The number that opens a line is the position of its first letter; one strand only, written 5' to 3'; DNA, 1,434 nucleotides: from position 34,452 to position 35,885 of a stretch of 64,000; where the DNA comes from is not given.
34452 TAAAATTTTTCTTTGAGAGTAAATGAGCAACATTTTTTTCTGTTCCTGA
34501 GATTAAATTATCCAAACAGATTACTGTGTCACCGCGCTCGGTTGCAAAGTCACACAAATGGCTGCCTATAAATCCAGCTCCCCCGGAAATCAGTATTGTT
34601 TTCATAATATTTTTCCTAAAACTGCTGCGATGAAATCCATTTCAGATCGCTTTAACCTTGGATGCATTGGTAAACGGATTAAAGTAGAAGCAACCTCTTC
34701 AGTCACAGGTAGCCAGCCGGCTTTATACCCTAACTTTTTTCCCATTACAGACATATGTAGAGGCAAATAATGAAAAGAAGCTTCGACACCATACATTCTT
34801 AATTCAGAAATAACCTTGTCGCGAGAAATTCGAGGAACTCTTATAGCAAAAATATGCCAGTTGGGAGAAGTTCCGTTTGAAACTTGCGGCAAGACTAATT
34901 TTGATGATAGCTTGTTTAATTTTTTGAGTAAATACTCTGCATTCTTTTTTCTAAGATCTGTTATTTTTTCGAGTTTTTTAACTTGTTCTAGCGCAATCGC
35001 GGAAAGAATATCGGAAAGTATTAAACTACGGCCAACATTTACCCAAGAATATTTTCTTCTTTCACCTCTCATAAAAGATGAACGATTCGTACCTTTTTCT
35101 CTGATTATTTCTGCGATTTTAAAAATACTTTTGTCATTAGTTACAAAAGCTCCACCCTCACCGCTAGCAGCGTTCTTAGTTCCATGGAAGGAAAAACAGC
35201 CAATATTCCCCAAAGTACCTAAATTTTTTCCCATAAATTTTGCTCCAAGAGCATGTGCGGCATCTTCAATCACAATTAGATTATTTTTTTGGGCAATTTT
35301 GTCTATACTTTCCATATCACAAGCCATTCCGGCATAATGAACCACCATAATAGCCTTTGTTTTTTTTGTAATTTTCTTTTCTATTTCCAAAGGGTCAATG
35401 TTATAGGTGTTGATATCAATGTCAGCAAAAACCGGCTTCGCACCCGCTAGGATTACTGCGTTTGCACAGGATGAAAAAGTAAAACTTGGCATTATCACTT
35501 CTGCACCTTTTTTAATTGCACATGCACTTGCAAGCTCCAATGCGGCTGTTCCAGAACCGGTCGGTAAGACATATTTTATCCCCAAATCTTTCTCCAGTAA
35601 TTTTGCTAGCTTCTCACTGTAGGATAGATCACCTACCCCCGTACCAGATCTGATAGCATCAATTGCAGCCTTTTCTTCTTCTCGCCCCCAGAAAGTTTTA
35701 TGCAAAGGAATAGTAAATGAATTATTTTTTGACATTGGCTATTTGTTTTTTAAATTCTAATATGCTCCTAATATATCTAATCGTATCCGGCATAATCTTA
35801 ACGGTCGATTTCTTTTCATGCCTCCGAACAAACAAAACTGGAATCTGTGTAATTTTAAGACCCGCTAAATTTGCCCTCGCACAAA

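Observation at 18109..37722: Three paralogous Arn-like modules (PLP enzyme + SDR + DPM1-like GT2 + GT-C) with ArnA split into separate formyltransferase and decarboxylase genes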

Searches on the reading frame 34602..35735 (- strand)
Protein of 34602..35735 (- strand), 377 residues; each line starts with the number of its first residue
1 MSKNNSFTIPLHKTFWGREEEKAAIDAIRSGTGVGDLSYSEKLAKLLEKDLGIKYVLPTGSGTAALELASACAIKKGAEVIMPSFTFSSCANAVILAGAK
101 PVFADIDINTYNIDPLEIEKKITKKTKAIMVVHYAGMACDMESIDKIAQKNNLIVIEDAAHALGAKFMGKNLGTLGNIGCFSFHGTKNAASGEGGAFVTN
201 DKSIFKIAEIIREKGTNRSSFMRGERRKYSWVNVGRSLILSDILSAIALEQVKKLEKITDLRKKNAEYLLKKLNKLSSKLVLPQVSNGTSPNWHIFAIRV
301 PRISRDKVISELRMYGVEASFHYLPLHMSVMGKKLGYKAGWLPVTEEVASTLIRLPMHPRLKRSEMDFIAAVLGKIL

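Call 4: search_protein_families(library=pfam, proteins=[window:34602-35735:-], max_evalue=0.01)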
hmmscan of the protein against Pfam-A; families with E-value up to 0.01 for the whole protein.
window:34602-35735:- (377 aa): 6 families
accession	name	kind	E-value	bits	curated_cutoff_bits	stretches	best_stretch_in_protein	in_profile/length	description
PF01041.23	DegT_DnrJ_EryC1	-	1.2e-96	324.6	19.8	1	19-371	6-357/360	DegT/DnrJ/EryC1/StrS aminotransferase family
PF00155.27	Aminotran_1_2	-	1.5e-12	47.9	19.7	1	30-165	38-192/361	Aminotransferase class I and II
PF01212.27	Beta_elim_lyase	-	8.9e-08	32.2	27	1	40-283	34-275/288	Beta-eliminating lyase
PF00266.25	Aminotran_5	-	3.8e-05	23.3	21.5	1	58-318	66-334/371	Aminotransferase class-V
PF01053.26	Cys_Met_Meta_PP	-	5.8e-05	22.3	27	1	54-163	68-178/381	Cys/Met metabolism PLP-dependent enzyme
PF01276.26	OKR_DC_1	-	0.0019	17.5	27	1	55-167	85-212/417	Orn/Lys/Arg decarboxylase, major domain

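Call 6: search_protein_families(library=ncbifam, proteins=[window:34602-35735:-], max_evalue=0.001)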
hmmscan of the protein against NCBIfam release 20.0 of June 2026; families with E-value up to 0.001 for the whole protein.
window:34602-35735:- (377 aa): 28 families (the best 25 are shown)
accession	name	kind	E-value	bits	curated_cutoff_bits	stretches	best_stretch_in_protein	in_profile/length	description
NF008687.0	PRK11706.1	equivalog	5.3e-119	397.3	375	1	9-373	2-370/375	dTDP-4-amino-4,6-dideoxygalactose transaminase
TIGR02379.1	ECA_wecE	subfamily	4.1e-102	341.8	434.85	1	9-375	2-373/376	dTDP-4-amino-4,6-dideoxy-D-glucose transaminase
TIGR03588.1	PseC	equivalog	1.2e-69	235.1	423.5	1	41-376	33-379/380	UDP-4-amino-4,6-dideoxy-N-acetyl-beta-L-altrosamine transaminase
NF008658.2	PRK11658.1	equivalog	1.3e-61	208.4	631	1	9-376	5-376/379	UDP-4-amino-4-deoxy-L-arabinose aminotransferase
NF011936.0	PRK15407.1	equivalog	1.4e-53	182.1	423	2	37-216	64-252/440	lipopolysaccharide biosynthesis protein RfbH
TIGR04181.1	NHT_00031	hypoth_equivalog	4.6e-53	180.3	420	1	9-356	1-357/359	LegC family aminotransferase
TIGR04427.1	PLP_DesI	equivalog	4.8e-46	157.6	650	1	49-372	63-378/390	dTDP-4-dehydro-6-deoxyglucose aminotransferase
NF005816.0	PRK07682.1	equivalog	2.5e-12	46.2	620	1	37-162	69-206/390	aminotransferase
TIGR01977.1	am_tr_V_EF2568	hypoth_equivalog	6.1e-10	38.6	377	1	41-224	51-236/376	cysteine desulfurase family protein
NF005817.0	PRK07683.1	equivalog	1.9e-09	36.7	575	1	57-155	93-197/387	aminotransferase A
NF041364.1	GntC_guanitoxin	equivalog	8.2e-09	34.8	415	1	56-159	63-174/356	guanitoxin biosynthesis PLP-dependent (S)-gamma-hydroxy-L-arginine cyclodehydratase GntC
NF004975.0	PRK06348.1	equivalog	1.9e-08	33.7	549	1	56-159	92-202/384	pyridoxal phosphate-dependent aminotransferase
NF006569.0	PRK09082.1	subfamily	2.6e-08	33.4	420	1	59-158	97-202/386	methionine aminotransferase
NF006230.0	PRK08363.1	equivalog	7.9e-08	31.5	534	1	53-158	93-205/398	alanine aminotransferase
NF004770.0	PRK06108.1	subfamily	3.7e-07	29.3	422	1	44-131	87-176/396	pyridoxal phosphate-dependent aminotransferase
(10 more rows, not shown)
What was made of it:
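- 34602..35735 (-): Cassette C: WecE-type sugar 4-aminotransferase (PLP lysine present). NF008687 scores 397 bits against a cut-off of 375; ArnB scores 208 against 631 (call 6).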

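Call 13: find_encoding_contigs(protein=window:34602-35735:-, flank=10000, max_places=6)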
Protein window:34602-35735:- (377 aa): 10 contigs read that carry it; 2 places shown.
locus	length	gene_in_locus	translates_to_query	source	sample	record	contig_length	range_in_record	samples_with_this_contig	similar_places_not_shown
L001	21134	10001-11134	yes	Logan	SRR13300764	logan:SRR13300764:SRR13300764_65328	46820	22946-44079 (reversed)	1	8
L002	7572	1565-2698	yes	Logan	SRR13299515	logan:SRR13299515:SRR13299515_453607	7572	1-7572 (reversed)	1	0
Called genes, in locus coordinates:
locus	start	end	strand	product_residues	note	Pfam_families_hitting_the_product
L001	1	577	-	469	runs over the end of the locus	-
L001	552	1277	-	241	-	PF00535:Glycos_transf_2, PF10111:Glyco_tranf_2_2, PF13641:Glyco_tranf_2_3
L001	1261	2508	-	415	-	PF01943:Polysacc_synt, PF13440:Polysacc_synt_3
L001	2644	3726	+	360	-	-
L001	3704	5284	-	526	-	-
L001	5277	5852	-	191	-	PF13489:Methyltransf_23, PF00891:Methyltransf_2 (weak), PF03848:TehB, PF13847:Methyltransf_31, PF08241:Methyltransf_11, PF08242:Methyltransf_12, PF13649:Methyltransf_25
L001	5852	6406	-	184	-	PF00132:Hexapep, PF14602:Hexapep_2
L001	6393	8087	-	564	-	PF09913:DUF2142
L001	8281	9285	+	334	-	-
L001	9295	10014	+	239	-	PF00535:Glycos_transf_2, PF13641:Glyco_tranf_2_3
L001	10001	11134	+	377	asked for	PF00155:Aminotran_1_2, PF01041:DegT_DnrJ_EryC1, PF01212:Beta_elim_lyase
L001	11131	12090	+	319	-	PF01073:3Beta_HSD, PF01370:Epimerase, PF02719:Polysacc_synt_2 (faint), PF04321:RmlD_sub_bind, PF07993:NAD_binding_4 (faint), PF16363:GDP_Man_Dehyd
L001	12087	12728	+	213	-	PF01209:Ubie_methyltran, PF13489:Methyltransf_23, PF05175:MTS (weak), PF07021:MetW, PF13847:Methyltransf_31, PF08241:Methyltransf_11, PF08242:Methyltransf_12, PF13649:Methyltransf_25, +2 more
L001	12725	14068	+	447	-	PF09594:GT87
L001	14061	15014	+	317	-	PF01073:3Beta_HSD, PF01370:Epimerase, PF02719:Polysacc_synt_2, PF04321:RmlD_sub_bind, PF13460:NAD_binding_10 (weak), PF16363:GDP_Man_Dehyd, PF07993:NAD_binding_4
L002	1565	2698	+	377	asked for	PF00155:Aminotran_1_2, PF01041:DegT_DnrJ_EryC1, PF01212:Beta_elim_lyase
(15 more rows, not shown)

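Call 17: search_solved_structures(query=window:34602-35735:-, max_evalue=1e-10, show_alignments=1)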
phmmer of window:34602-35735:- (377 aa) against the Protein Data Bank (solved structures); distinct sequences matched with E-value up to 1e-10: 56.
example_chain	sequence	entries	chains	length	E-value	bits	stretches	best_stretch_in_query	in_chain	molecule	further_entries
4piw_A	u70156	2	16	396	4.6e-76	259.1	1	26-363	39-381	TDP-4-keto-6-deoxy-D-glucose transaminase family protein | dTDP-4-amino-4,6-dideoxygalactose transaminase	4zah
6blg_A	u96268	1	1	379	9e-75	254.8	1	26-361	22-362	dTDP-4-amino-4,6-dideoxygalactose transaminase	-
7b0d_A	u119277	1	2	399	4.1e-58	200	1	44-376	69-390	Glutamine--scyllo-inositol transaminase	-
3frk_A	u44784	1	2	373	2.8e-52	180.9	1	52-370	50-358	QdtB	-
3bn1_A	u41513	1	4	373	2e-50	174.8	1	49-377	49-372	Perosamine synthetase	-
3dr7_A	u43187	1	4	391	2.3e-50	174.5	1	49-377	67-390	Putative perosamine synthetase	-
3dr4_A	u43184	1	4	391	1.6e-49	171.8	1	49-377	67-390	Putative perosamine synthetase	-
7kz3_A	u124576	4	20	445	6.6e-48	166.5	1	38-370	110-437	Aminotransferase class I/II-fold pyridoxal phosphate-dependent enzyme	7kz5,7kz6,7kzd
7n63_A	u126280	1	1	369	2.2e-47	164.8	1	37-376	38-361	Putative aminotransferase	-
5u1z_A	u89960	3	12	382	1.2e-45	159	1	41-375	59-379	Putative aminotransferase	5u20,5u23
5u21_A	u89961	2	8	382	4.2e-45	157.2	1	41-375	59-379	Putative aminotransferase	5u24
2c7t_A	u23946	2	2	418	4.5e-45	157.2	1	30-292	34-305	GLUTAMINE-2-DEOXY-SCYLLO-INOSOSE AMINOTRANSFERASE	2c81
5w71_A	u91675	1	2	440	5.2e-45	156.9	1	30-292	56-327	L-glutamine:2-deoxy-scyllo-inosose aminotransferase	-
5k8b_A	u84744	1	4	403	5.5e-45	156.9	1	43-323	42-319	8-amino-3,8-dideoxy-alpha-D-manno-octulosonate transaminase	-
4lc3_A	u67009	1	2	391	7.3e-45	156.4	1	17-366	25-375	Putative UDP-4-amino-4-deoxy-l-arabinose--oxoglutarate aminotransferase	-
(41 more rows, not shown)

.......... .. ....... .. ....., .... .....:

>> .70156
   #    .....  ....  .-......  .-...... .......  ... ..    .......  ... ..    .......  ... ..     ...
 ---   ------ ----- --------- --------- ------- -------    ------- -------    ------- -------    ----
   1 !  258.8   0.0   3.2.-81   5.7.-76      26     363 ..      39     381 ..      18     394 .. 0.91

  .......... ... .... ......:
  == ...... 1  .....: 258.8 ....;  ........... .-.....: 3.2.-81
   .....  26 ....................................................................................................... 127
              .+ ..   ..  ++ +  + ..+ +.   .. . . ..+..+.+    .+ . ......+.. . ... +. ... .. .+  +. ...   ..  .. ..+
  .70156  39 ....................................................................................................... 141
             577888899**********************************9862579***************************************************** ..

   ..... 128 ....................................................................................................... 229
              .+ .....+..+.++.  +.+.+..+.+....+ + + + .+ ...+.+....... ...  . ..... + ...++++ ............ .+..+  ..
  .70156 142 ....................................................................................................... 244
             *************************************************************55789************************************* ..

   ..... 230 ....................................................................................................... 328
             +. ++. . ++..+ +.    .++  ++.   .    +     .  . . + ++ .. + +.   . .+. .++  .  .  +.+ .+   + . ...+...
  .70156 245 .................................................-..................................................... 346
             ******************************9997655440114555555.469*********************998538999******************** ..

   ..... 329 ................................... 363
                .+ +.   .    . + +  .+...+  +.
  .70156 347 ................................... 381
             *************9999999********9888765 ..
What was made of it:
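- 34602..35735 (-): PDB best hit is WecE 4piw at 259 bits; ArnB scores 152 (call 17).
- Checked: | 34602-35735 | - | DegT carrying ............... (call 17) |
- C_DegT passes the curated WecE equivalog cut-off (397 against 375), and its best PDB hit is WecE (calls 6, 17).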

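Call 19: find_related_loci(query=window:34602-35735:-, collection=genome_contigs, flank=10000)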
Query window:34602-35735:- (377 aa) in genome_contigs; peptide patterns used: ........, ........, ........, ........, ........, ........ (x = any residue, [..] = any of these).
304 stretches matched a pattern; 212 encode a relative of the query (tblastn E <= 1e-3); the best 80 are kept; 80 distinct loci.
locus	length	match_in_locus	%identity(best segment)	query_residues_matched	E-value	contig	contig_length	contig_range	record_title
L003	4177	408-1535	85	1-376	0e+0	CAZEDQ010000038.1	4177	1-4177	MAG TPA_asm: uncultured Gammaproteobacteria bacterium isolate SRP050083_co7_608 genome assembly, contig: NODE_28105_leng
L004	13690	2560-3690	82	1-377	0e+0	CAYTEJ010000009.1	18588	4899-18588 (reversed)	MAG TPA_asm: uncultured Gammaproteobacteria bacterium isolate binchicken_co110_1204 genome assembly, contig: NODE_6472_l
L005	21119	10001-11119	73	5-377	0e+0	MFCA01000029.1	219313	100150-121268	MAG: Candidatus Curtissbacteria bacterium RIFOXYA1_FULL_41_14 rifoxya1_full_scaffold_9, whole genome shotgun sequence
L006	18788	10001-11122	74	4-377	0e+0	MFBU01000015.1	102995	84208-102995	MAG: Candidatus Curtissbacteria bacterium RIFCSPLOWO2_02_41_11 rifcsplowo2_02_sub10_scaffold_33, whole genome shotgun se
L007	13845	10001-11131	72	1-377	0e+0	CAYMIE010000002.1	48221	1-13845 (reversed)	MAG TPA_asm: uncultured Gammaproteobacteria bacterium isolate SRP050083_co3_380 genome assembly, contig: NODE_413_length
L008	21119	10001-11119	73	5-377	0e+0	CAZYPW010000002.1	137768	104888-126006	MAG TPA_asm: uncultured Gammaproteobacteria bacterium isolate binchicken_co38_269 genome assembly, contig: NODE_320_leng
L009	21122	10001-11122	74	4-377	0e+0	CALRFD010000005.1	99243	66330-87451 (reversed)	MAG: Patescibacteria group bacterium isolate Ike-100m-12 genome assembly, contig: Ike-100-c67, whole genome shotgun sequ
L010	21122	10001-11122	74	4-376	0e+0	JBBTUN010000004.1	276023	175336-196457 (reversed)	MAG: Patescibacteria group bacterium isolate H41-bin134_1 H41_bin134_1_000000000004, whole genome shotgun sequence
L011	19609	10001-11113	72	7-377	0e+0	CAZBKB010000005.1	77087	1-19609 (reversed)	MAG TPA_asm: uncultured Gammaproteobacteria bacterium isolate SRP050083_co1_19 genome assembly, contig: NODE_62_length_7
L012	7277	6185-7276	77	4-367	0e+0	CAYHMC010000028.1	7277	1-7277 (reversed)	MAG TPA_asm: uncultured Candidatus Saccharibacteria bacterium isolate ERP119705_co13_620 genome assembly, contig: NODE_1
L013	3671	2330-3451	78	4-377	0e+0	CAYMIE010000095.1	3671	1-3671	MAG TPA_asm: uncultured Gammaproteobacteria bacterium isolate SRP050083_co3_380 genome assembly, contig: NODE_39299_leng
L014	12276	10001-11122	71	4-377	0e+0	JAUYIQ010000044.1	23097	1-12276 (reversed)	MAG: Candidatus Curtissbacteria bacterium isolate C24_metabat.bin.101_sub C24_k141_897385, whole genome shotgun sequence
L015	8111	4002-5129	78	2-377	0e+0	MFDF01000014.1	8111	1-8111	MAG: Candidatus Daviesbacteria bacterium RIFCSPHIGHO2_12_FULL_37_16 rifcsphigho2_12_scaffold_33206, whole genome shotgun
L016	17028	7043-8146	72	5-372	2e-180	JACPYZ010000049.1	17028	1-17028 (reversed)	MAG: Candidatus Curtissbacteria bacterium isolate NC_groundwater_876_Pr1_S2p5_40_11 Montesol18_S2p5_coassembly_scaffold_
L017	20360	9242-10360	75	5-377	3e-178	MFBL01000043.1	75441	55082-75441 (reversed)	MAG: Candidatus Curtissbacteria bacterium RIFCSPHIGHO2_12_FULL_41_17 rifcsphigho2_12_scaffold_599, whole genome shotgun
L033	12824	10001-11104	43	5-369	1e-82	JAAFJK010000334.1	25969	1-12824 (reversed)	MAG: Cytophagales bacterium isolate bin9.concoct.b28b32b33.015 WN_Cytophagales_9_scaffold_84, whole genome shotgun seque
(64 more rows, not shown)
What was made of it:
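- The closest C_DegT relatives (71-85% identity) are in Curtissbacteria, Daviesbacteria and Patescibacteria MAGs (call 19).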
